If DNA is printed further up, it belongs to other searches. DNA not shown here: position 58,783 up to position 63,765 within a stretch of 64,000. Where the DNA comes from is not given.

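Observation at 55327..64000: Type VII secretion-like module (EssC-type ATPase plus WXG100) with a large unknown protein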

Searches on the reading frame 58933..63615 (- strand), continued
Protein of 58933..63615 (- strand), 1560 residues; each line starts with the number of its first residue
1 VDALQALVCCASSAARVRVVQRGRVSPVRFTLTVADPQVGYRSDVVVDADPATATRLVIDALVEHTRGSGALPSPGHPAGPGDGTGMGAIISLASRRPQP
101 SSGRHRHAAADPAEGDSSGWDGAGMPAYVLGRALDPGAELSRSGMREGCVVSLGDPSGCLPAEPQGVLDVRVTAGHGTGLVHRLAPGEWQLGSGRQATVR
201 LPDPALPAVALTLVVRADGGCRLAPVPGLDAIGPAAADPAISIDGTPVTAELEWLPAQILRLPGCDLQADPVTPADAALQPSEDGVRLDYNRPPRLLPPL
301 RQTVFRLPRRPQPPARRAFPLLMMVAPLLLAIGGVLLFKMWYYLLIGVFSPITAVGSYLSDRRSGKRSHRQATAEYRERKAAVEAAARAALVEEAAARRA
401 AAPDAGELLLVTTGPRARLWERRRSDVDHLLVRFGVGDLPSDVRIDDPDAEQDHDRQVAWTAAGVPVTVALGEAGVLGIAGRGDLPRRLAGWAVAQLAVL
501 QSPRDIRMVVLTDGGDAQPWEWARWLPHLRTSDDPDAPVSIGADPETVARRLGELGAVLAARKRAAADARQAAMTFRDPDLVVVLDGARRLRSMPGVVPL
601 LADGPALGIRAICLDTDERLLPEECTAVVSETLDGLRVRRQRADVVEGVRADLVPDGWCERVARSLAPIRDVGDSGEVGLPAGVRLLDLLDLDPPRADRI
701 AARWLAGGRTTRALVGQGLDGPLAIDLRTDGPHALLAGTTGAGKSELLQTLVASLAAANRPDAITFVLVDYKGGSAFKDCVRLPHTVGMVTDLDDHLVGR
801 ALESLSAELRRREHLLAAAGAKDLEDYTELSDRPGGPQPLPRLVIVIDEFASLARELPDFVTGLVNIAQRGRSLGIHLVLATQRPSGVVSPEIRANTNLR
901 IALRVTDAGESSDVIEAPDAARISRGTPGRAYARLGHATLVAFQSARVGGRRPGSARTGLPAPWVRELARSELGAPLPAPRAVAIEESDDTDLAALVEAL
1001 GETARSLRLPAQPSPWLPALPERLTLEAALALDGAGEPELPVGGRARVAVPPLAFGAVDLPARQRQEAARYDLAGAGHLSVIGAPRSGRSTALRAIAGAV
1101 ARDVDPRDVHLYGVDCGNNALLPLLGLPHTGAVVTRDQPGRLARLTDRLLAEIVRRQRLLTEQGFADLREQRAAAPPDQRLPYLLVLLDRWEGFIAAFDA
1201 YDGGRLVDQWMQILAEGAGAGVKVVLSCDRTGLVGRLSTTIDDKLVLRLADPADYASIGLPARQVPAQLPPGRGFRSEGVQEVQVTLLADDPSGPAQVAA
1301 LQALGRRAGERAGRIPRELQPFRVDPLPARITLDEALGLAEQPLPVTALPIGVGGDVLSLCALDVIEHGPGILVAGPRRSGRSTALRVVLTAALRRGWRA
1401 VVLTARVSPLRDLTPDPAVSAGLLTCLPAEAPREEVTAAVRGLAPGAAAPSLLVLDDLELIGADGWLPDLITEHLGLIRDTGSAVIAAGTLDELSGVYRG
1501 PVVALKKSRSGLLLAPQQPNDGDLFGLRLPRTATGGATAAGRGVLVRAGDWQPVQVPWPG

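Call 39: search_solved_structures(query=window:58933-63615:-, max_evalue=0.00001)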
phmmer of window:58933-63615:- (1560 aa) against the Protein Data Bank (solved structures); distinct sequences matched with E-value up to 0.00001: 14.
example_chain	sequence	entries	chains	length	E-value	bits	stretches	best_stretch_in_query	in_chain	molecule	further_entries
4nh0_A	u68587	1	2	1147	2.9e-79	270.3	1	492-1526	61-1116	Cell divisionFtsK/SpoIIIE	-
9qks_G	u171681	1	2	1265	1.2e-68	235.2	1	289-1019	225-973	ESX secretion system protein YukB,Green fluorescent protein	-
7b9f_C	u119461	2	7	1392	1.3e-52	182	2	724-985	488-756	EccC5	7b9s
7np7_C1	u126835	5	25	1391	1.2e-51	178.8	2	439-946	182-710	ESX-5 secretion system protein EccC5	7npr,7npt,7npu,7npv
4n1a_A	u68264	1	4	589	3.4e-26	94.4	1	1016-1526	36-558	Cell divisionFtsK/SpoIIIE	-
4lya_A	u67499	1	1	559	5.6e-25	90.4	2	990-1190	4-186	Uncharacterized protein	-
9jv8_A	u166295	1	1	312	7.4e-23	83.4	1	1052-1275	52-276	ESX-1 secretion system protein EccCb1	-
5fv0_A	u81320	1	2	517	5.8e-20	73.8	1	736-940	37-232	ESX secretion system protein EccC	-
2iuu_A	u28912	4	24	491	2e-18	68.7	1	715-921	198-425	DNA TRANSLOCASE FTSK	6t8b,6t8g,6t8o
2iut_A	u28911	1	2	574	3.1e-18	68.1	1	715-920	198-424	DNA TRANSLOCASE FTSK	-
2ius_A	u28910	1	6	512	5.1e-18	67.3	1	715-920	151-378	DNA TRANSLOCASE FTSK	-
6o1w_A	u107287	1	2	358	2.1e-14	55.3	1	714-944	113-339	DNA translocase coupling protein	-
6o1x_A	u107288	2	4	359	2.1e-14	55.3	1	714-944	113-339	DNA translocase coupling protein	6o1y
6o1z_A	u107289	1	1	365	2.2e-14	55.3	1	714-944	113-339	DNA translocase coupling protein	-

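Call 73: search_protein_families(library=pfam, proteins=[L002:14589-14873:+], max_evalue=0.05)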
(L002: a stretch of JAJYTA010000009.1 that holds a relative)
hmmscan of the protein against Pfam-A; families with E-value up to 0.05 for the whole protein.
L002:14589-14873:+ (94 aa): 0 families

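Call 82: find_homologous_proteins(query=L075:7706-12262:+, max_evalue=1e-30)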
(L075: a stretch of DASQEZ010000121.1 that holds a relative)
Query L075:7706-12262:+ (1518 aa): 287 proteins with E <= 1e-30 among 8000 candidates; the best 120 are listed.
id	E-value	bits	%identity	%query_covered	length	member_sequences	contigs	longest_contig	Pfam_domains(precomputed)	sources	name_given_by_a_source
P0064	0.0e+0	3325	100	100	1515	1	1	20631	PF00437.27,PF00498.32,PF01935.24,PF13604.13,PF16697.11,PF05872.19,PF13401.13,PF01580.25,PF25199.2,PF13191.13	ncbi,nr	ncbi:MAG TPA: FtsK/SpoIIIE domain-containing protein [Ornithinibacter sp.]|nr:FtsK/SpoIIIE domain-co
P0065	0.0e+0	2279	72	100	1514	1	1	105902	PF00498.32,PF16697.11,PF00004.36,PF13401.13,PF13238.13,PF01580.25,PF25199.2,PF13191.13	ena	-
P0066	0.0e+0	1870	61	100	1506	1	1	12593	PF00498.32,PF05729.19,PF16697.11,PF13401.13,PF01580.25,PF25199.2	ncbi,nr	ncbi:MAG TPA: FtsK/SpoIIIE domain-containing protein [Ornithinibacter sp.]|nr:FtsK/SpoIIIE domain-co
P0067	0.0e+0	1831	63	96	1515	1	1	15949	PF00498.32,PF16697.11,PF13401.13,PF01580.25,PF13191.13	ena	-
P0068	0.0e+0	1763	61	95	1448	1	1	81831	PF10412.16,PF00498.32,PF16697.11,PF13401.13,PF01580.25,PF25199.2,PF13191.13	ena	-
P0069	0.0e+0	1750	60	100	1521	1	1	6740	PF10412.16,PF00498.32,PF16697.11,PF13401.13,PF01580.25,PF25199.2,PF13191.13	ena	-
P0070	0.0e+0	1743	60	95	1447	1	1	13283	PF00498.32,PF05729.19,PF16697.11,PF13401.13,PF01580.25,PF25199.2,PF13191.13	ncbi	-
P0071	0.0e+0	1742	61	95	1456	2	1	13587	PF13604.13,PF13245.13,PF13555.13,PF00004.36,PF13401.13,PF13191.13,PF10412.16,PF00498.32,PF05729.19,PF16697.11,PF01580.25,PF25199.2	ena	-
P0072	0.0e+0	1738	60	100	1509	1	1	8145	PF00498.32,PF16697.11,PF05872.19,PF13401.13,PF01580.25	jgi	jgi:S-DNA-T family DNA segregation ATPase FtsK/SpoIIIE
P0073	0.0e+0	1735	60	95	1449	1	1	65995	PF00498.32,PF16697.11,PF13401.13,PF01580.25,PF25199.2,PF13191.13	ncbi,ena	-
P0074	0.0e+0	1733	60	95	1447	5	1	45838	PF10412.16,PF00498.32,PF05729.19,PF16697.11,PF13401.13,PF01580.25,PF25199.2,PF13191.13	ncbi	ncbi:MAG: FtsK/SpoIIIE domain-containing protein [Ornithinibacter sp.]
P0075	0.0e+0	1733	60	97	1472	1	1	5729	PF00498.32,PF05729.19,PF16697.11,PF13401.13,PF01580.25,PF25199.2,PF13191.13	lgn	-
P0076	0.0e+0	1695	59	95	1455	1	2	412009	PF00498.32,PF05729.19,PF16697.11,PF13401.13,PF01580.25,PF25199.2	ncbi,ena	-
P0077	0.0e+0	1631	57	100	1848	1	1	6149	PF00498.32,PF13604.13,PF13245.13,PF05729.19,PF16697.11,PF00004.36,PF13401.13,PF01580.25,PF25199.2,PF13191.13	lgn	-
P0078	0.0e+0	1568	78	63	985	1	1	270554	PF00498.32,PF16697.11,PF13401.13,PF01580.25,PF25199.2,PF13191.13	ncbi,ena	-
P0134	1.7e-244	833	42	91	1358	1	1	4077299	PF00498.32,PF05729.19,PF16697.11,PF13401.13,PF20703.4,PF01580.25,PF25199.2,PF13191.13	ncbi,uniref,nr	ncbi:FtsK/SpoIIIE domain-containing protein [Arthrobacter sp. NEB 688]|uniref:FtsK/SpoIIIE domain-co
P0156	5.9e-191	655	38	82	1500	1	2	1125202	PF00498.32,PF16697.11,PF13401.13,PF01580.25,PF13191.13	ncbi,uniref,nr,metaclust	ncbi:hypothetical protein N798_17000 [Knoellia flava TL1]|uniref:Cell division protein FtsK n=2 Tax=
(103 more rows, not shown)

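Call 83: find_encoding_contigs(protein=P0134, flank=10000, max_places=1)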
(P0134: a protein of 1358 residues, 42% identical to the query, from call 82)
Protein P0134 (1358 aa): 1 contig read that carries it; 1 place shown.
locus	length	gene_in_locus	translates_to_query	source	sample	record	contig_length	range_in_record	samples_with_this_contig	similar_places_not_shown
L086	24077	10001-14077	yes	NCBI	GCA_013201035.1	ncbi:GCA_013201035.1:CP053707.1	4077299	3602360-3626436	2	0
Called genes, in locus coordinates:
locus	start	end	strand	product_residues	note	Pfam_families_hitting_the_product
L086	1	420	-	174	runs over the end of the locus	PF22552:TY-Chap3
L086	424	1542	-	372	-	PF03462:PCRF, PF00472:RF-1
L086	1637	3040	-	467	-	PF02447:GntP_permease, PF03600:CitMHS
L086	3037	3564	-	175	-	PF13238:AAA_18 (weak), PF13671:AAA_33 (faint), PF01202:SKI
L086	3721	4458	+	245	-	PF00392:GntR, PF07729:FCD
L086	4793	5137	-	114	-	-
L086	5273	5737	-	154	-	PF13400:Tad (weak)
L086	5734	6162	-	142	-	-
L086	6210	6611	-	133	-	PF07811:TadE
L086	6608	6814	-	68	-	-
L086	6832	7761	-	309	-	PF00482:T2SSF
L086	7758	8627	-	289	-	PF00482:T2SSF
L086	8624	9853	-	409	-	PF00437:T2SSE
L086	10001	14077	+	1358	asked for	PF00498:FHA, PF16697:Yop-YscD_cpl, PF01580:FtsK_SpoIIIE, PF05729:NACHT (faint), PF13191:AAA_16 (weak), PF20703:nSTAND1 (faint), PF25199:nSTAND_NTPase5 (faint), PF13401:AAA_22 (weak)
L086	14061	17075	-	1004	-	PF02369:Big_1 (faint), PF13715:CarbopepD_reg_2 (faint), PF15976:CooC_C (faint), PF17789:MG4 (faint), PF25020:TTR_TEN1-4 (faint), PF13620:CarboxypepD_reg, PF13620:CarboxypepD_reg (weak), PF13620:CarboxypepD_reg, +5 more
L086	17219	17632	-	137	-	-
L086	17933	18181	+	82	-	PF02467:Whib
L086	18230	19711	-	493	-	PF12282:GAF_PdtaS, PF08448:PAS_4 (weak), PF07536:HWE_HK (weak), PF07568:HisKA_2, PF13581:HATPase_c_2 (weak), PF02518:HATPase_c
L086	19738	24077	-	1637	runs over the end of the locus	PF21075:GDH_ACT1, PF21073:GDH_HM1, PF21076:GDH_ACT2, PF21079:GDH_HM2, PF21077:GDH_ACT3, PF21078:GDH_HM3, PF05088:Bac_GDH_CD, PF21074:GDH_C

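Call 84: find_encoding_contigs(protein=P0156, flank=10000, max_places=1)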
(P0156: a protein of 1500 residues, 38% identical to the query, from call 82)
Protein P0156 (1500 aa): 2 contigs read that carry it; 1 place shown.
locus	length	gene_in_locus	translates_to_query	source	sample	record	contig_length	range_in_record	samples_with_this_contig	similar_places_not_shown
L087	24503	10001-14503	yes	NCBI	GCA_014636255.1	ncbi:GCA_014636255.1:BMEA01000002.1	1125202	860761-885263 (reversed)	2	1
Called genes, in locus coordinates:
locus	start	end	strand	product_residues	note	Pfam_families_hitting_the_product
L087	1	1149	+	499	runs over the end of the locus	PF00392:GntR, PF00155:Aminotran_1_2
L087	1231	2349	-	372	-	PF03054:tRNA_Me_trans, PF20259:tRNA_Me_trans_M, PF20258:tRNA_Me_trans_C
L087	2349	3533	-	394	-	PF00266:Aminotran_5, PF01212:Beta_elim_lyase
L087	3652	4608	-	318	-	PF01012:ETF, PF00766:ETF_alpha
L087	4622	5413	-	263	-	PF01012:ETF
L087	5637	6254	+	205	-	PF00702:Hydrolase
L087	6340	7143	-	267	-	PF00378:ECH_1, PF16113:ECH_2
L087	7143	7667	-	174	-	PF22551:TY-Chap1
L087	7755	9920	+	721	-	PF02922:CBM_48, PF00128:Alpha-amylase (faint)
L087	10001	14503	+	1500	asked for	PF13401:AAA_22 (faint), PF16697:Yop-YscD_cpl, PF00498:FHA, PF13191:AAA_16 (faint), PF01580:FtsK_SpoIIIE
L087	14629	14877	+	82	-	PF02467:Whib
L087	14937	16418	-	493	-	PF12282:GAF_PdtaS, PF13581:HATPase_c_2 (faint), PF07536:HWE_HK (weak), PF07568:HisKA_2, PF02518:HATPase_c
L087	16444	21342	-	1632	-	PF21075:GDH_ACT1, PF21073:GDH_HM1, PF21076:GDH_ACT2, PF21079:GDH_HM2, PF21077:GDH_ACT3, PF21078:GDH_HM3, PF05088:Bac_GDH_CD, PF21074:GDH_C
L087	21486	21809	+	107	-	-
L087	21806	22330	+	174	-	-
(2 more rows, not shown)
